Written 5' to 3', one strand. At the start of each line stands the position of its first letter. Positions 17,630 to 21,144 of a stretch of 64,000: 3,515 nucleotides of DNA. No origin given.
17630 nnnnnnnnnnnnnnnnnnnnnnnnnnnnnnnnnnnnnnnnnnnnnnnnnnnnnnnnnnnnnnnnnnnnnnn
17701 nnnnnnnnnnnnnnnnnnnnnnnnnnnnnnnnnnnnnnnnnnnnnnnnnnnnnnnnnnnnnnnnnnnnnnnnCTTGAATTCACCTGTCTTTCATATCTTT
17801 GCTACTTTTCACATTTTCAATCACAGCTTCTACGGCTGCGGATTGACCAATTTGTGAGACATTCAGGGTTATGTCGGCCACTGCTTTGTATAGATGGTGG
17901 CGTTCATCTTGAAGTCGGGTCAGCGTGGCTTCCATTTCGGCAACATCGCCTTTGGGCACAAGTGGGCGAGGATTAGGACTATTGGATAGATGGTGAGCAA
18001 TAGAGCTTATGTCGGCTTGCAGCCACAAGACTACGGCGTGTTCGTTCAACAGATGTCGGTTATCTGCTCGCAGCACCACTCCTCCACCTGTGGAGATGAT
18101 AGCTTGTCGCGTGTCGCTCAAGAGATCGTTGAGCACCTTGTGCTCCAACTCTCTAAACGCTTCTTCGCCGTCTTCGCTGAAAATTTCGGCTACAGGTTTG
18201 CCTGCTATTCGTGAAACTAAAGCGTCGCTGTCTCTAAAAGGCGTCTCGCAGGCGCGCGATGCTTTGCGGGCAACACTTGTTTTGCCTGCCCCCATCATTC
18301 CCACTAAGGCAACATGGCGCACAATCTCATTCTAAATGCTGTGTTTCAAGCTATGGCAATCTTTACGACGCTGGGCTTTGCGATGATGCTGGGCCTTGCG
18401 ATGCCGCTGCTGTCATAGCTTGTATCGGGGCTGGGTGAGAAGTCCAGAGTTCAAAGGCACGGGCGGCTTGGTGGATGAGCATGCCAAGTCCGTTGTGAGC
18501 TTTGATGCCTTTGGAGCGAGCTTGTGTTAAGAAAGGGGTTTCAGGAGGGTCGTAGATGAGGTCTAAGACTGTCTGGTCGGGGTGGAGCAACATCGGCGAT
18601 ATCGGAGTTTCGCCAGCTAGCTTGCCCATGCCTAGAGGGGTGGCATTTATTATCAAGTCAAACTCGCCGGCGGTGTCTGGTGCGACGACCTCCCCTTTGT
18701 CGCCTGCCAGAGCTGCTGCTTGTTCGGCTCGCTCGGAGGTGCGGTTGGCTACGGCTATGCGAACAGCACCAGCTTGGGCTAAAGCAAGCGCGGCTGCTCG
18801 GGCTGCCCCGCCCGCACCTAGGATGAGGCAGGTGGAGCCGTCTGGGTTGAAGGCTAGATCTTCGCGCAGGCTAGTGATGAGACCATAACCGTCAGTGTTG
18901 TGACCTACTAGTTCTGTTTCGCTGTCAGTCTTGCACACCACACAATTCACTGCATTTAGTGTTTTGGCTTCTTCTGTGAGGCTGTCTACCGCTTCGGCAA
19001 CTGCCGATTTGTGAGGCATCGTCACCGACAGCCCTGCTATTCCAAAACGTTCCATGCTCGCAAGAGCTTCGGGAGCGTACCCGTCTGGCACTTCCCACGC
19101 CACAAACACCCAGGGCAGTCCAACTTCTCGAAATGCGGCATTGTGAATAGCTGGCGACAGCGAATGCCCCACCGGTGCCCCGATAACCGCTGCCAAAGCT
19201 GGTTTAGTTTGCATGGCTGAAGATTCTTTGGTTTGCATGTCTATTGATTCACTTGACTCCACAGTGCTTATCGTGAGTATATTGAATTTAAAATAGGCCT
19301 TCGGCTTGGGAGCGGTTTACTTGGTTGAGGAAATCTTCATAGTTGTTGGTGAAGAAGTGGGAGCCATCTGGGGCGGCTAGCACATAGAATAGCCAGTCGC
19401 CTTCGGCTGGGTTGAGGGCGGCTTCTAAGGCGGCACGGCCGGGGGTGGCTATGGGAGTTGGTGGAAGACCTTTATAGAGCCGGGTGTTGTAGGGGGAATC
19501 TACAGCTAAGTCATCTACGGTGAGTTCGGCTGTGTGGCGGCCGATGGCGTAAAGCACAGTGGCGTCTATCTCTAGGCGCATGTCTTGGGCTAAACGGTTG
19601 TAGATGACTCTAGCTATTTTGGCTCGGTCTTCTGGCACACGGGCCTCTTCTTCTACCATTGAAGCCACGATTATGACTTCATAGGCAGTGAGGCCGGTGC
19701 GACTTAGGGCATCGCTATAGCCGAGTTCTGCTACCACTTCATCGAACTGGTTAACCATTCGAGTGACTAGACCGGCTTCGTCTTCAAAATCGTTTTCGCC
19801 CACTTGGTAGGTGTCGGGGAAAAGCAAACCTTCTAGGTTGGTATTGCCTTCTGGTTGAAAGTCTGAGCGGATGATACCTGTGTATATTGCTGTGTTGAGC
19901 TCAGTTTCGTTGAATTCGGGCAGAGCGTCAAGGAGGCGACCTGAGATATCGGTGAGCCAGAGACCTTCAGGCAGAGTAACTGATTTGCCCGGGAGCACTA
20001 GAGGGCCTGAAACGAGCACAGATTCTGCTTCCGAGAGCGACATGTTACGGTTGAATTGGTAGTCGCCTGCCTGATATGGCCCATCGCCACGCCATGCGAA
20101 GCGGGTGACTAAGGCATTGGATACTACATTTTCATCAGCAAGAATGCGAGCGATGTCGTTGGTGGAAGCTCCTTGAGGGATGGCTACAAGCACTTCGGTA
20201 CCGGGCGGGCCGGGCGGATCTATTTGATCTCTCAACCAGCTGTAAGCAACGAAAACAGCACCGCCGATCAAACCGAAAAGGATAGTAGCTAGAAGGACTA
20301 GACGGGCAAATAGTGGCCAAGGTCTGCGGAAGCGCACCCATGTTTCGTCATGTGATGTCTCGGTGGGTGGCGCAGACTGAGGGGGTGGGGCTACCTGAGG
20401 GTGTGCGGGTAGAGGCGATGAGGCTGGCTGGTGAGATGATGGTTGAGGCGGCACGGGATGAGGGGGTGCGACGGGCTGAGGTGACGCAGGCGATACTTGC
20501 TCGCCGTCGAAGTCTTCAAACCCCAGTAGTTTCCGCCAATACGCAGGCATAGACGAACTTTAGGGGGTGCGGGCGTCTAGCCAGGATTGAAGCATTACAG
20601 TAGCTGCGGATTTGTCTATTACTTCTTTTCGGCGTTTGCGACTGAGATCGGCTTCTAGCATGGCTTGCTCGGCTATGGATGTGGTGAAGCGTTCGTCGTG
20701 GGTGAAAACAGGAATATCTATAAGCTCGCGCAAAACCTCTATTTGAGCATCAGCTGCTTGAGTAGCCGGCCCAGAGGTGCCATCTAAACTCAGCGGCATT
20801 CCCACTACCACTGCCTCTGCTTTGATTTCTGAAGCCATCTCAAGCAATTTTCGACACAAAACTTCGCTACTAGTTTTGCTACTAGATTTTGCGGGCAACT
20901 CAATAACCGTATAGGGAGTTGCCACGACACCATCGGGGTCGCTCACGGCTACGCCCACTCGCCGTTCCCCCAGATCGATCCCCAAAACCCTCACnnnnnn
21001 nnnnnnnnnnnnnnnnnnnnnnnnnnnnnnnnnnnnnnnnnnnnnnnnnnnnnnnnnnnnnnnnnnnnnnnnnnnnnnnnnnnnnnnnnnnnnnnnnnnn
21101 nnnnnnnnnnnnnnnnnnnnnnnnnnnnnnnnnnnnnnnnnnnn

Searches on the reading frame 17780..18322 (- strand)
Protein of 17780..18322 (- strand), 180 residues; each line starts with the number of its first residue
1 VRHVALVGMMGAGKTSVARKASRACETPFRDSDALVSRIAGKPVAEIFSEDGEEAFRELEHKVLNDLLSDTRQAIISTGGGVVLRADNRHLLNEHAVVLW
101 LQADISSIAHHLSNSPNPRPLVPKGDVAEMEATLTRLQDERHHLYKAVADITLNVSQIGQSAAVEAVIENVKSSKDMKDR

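Call 82: search_protein_families(library=pfam, proteins=[window:17780-18322:-], max_evalue=0.00001)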
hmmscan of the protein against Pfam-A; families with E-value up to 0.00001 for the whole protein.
window:17780-18322:- (180 aa): 1 family
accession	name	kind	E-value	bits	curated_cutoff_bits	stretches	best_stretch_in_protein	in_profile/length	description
PF01202.28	SKI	-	3.6e-40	138.1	22.1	1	10-171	1-158/159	Shikimate kinase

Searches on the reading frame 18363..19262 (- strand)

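Call 82: search_protein_families(library=pfam, proteins=[window:18363-19262:-], max_evalue=0.00001)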
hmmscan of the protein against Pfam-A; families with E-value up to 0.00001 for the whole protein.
window:18363-19262:- (299 aa): 3 families
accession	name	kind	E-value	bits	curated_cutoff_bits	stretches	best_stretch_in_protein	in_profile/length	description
PF08501.16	Shikimate_dh_N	-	4.3e-25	88.2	27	1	26-108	1-83/83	Shikimate dehydrogenase substrate binding domain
PF18317.6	SDH_C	-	4.7e-14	52.2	25.8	1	258-287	1-30/31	Shikimate 5'-dehydrogenase C-terminal domain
PF01488.26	Shikimate_DH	-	8.1e-08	32.9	24.3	1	141-192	11-63/138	Shikimate / quinate 5-dehydrogenase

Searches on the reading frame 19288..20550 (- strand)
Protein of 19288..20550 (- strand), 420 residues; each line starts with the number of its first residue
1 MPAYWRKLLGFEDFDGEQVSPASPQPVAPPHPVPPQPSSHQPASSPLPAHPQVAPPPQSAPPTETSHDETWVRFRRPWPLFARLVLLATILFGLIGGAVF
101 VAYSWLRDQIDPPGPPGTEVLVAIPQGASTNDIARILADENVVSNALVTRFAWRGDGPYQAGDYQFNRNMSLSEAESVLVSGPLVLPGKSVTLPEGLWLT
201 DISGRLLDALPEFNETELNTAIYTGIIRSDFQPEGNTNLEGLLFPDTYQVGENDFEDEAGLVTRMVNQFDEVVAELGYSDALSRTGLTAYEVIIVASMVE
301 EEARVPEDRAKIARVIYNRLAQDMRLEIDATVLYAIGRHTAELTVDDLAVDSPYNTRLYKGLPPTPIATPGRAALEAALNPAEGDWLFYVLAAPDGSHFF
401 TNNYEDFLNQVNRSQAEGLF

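Call 82: search_protein_families(library=pfam, proteins=[window:19288-20550:-], max_evalue=0.00001)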
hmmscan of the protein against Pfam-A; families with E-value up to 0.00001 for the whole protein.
window:19288-20550:- (420 aa): 1 family
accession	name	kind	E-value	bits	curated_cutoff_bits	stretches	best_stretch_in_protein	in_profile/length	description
PF02618.21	YceG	-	3.2e-78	263.4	32.4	1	122-412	1-274/275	YceG-like family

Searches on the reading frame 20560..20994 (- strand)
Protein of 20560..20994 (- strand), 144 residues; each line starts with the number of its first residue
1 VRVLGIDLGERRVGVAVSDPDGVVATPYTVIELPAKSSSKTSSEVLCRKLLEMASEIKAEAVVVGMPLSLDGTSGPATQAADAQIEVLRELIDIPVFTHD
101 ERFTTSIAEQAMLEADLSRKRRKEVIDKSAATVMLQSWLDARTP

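Call 82: search_protein_families(library=pfam, proteins=[window:20560-20994:-], max_evalue=0.00001)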
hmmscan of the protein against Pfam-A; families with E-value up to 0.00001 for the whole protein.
window:20560-20994:- (144 aa): 1 family
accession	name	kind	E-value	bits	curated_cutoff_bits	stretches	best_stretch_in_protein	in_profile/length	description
PF03652.20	RuvX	-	2.3e-38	132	29.2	1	1-140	1-133/134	Holliday junction resolvase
